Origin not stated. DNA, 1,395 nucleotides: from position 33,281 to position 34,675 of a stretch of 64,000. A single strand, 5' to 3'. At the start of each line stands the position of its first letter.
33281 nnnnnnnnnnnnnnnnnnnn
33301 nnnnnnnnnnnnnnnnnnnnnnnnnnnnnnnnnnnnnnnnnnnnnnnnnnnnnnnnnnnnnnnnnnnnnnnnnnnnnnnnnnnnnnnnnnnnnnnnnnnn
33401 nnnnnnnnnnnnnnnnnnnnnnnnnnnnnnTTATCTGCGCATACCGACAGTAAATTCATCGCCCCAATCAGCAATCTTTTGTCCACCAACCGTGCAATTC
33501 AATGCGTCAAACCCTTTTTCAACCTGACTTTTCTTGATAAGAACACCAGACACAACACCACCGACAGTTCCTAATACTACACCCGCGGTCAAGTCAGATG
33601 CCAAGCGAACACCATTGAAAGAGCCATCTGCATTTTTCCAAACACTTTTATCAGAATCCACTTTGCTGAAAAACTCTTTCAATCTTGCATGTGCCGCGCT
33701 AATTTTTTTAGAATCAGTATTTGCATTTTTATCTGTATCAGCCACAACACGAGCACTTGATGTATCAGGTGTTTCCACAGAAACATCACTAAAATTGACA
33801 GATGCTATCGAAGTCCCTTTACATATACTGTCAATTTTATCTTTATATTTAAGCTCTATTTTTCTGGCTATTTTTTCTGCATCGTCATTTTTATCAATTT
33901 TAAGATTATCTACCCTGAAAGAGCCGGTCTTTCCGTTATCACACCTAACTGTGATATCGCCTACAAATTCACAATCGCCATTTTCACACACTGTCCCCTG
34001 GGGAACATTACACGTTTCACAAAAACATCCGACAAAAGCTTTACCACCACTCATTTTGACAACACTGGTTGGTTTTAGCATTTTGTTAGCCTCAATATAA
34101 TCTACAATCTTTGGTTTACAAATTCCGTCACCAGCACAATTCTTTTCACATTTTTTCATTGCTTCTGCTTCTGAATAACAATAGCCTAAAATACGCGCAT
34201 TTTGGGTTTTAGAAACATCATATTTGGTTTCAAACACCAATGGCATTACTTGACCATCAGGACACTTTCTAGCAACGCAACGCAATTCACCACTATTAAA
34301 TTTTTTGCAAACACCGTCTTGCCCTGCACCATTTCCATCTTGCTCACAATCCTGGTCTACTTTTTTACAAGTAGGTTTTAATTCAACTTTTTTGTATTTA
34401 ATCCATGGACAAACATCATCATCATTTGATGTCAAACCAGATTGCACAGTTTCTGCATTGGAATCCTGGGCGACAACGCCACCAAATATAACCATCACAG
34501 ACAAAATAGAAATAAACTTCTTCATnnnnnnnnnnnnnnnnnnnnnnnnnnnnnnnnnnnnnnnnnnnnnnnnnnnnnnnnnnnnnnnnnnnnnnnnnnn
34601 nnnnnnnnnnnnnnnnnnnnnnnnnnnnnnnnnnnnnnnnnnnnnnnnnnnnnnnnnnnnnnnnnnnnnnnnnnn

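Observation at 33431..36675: Paralogous secreted Cys-rich proteins sharing a near-identical ~85-aa C-terminal module built around a glycine-zipper hydrophobic helix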

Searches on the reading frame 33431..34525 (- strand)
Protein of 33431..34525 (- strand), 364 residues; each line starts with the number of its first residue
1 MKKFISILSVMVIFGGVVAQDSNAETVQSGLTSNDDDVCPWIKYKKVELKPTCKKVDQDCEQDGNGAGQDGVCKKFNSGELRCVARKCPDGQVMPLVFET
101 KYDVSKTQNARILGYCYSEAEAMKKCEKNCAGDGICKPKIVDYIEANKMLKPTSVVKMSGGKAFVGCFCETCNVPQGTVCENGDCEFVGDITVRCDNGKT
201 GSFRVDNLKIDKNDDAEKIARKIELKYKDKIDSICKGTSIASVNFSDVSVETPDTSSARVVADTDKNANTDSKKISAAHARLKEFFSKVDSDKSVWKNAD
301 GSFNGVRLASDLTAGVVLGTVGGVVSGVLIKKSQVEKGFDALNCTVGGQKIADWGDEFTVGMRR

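Call 5: search_protein_families(library=pfam, proteins=[window:33431-34525:-], max_evalue=1)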
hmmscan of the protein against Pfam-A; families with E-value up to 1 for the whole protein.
window:33431-34525:- (364 aa): 0 families

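Call 10: search_protein_families(library=ncbifam, proteins=[window:33431-34525:-], max_evalue=1)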
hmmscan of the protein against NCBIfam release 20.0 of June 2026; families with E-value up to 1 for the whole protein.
window:33431-34525:- (364 aa): 0 families

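Call 35: predict_structure(alignment_id=A3)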
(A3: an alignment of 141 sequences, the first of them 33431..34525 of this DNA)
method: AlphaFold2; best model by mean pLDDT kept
length: 364 residues; sequences in the alignment: 141
mean_pLDDT: 71.2   pTM: 0.53
mean pLDDT of the five models: 71.2, 70.8, 70.5, 70.0, 68.6
residues with pLDDT >= 90: 108; 70-90: 87; 50-70: 86; < 50: 83
segments of 3 or more residues with pLDDT < 50: 8-35, 37-40, 248-266, 314-327
pLDDT, mean of each block of 10 residues (from residue 1): 47 39 41 42 63 88 88 83 93 90 81 92 82 80 97 90 90 64 79 95 92 86 96 95 67 36 45 79 83 62 57 46 44 52 52 57 49
secondary structure, 60 per line:
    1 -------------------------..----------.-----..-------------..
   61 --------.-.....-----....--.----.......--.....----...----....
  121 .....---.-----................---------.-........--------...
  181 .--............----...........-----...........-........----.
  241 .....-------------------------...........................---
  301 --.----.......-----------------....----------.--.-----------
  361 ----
elements in order: E71-75 E81-84 E92-98 H101-105 E110-112 H119-125 E135-142 H143-149 E162-169 E178-181 E184-195 E200-210 H216-226 H228-235 E240-245 H271-296 H308-314 H332-335

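Call 62: search_protein_families(library=padloc, proteins=[window:33431-34525:-], max_evalue=0.1)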
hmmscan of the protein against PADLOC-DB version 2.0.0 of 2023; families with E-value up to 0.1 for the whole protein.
window:33431-34525:- (364 aa): 0 families

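Call 63: search_protein_families(library=phrogs, proteins=[window:33431-34525:-], max_evalue=0.1)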
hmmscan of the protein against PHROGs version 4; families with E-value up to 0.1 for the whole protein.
window:33431-34525:- (364 aa): 0 families

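Call 71: fold_search(model_id=the predicted structure, library=viral)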
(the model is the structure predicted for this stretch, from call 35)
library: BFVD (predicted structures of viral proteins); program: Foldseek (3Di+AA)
matches with E <= 10: 162; with E <= 0.001: 0
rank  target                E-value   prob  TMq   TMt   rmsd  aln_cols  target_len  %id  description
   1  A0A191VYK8            2.0e-01  0.04  0.09  0.11  23.8       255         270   13  Single-stranded DNA-binding protein [Roseobacter phage RD-1410W1-01]
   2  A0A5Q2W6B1            3.7e-01  0.84  0.11  0.47   4.7        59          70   14  (no name in the UniProt tables at hand)
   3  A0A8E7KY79            4.4e-01  0.84  0.13  0.50   3.2        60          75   15  (no name in the UniProt tables at hand)
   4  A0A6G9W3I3            4.9e-01  0.16  0.10  0.28  16.2        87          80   15  (no name in the UniProt tables at hand)
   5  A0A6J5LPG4            5.5e-01  0.33  0.11  0.08  13.2       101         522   19  Uncharacterized protein [uncultured Caudovirales phage]
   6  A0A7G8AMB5            6.6e-01  0.06  0.08  0.10  19.2       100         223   16  (no name in the UniProt tables at hand)
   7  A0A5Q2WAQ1            8.2e-01  0.02  0.09  0.07  34.6       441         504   10  (no name in the UniProt tables at hand)
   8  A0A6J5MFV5            9.7e-01  0.02  0.08  0.08  19.6       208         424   10  Fibronectin type III [uncultured Caudovirales phage]
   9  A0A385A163            1.0e+00  0.10  0.08  0.06  22.9       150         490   15  (no name in the UniProt tables at hand)
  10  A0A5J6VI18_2          1.0e+00  0.01  0.07  0.04  34.4       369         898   10  Uncharacterized protein [Megaviridae environmental sample]
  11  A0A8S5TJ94            1.1e+00  0.18  0.10  0.36   4.4        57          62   12  Uncharacterized protein [Myoviridae sp. ctYGJ17]
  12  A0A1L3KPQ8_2          1.2e+00  0.02  0.08  0.03  30.8       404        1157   11  Putative glycoprotein [Wenling crustacean virus 8]
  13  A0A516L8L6            1.2e+00  0.01  0.09  0.11  18.4       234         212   11  (no name in the UniProt tables at hand)
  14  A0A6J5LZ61            1.4e+00  0.01  0.07  0.07  29.8       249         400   11  Uncharacterized protein [uncultured Caudovirales phage]
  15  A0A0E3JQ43            1.5e+00  0.20  0.09  0.22   4.6        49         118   18  Uncharacterized protein [Bacillus phage Stahl]
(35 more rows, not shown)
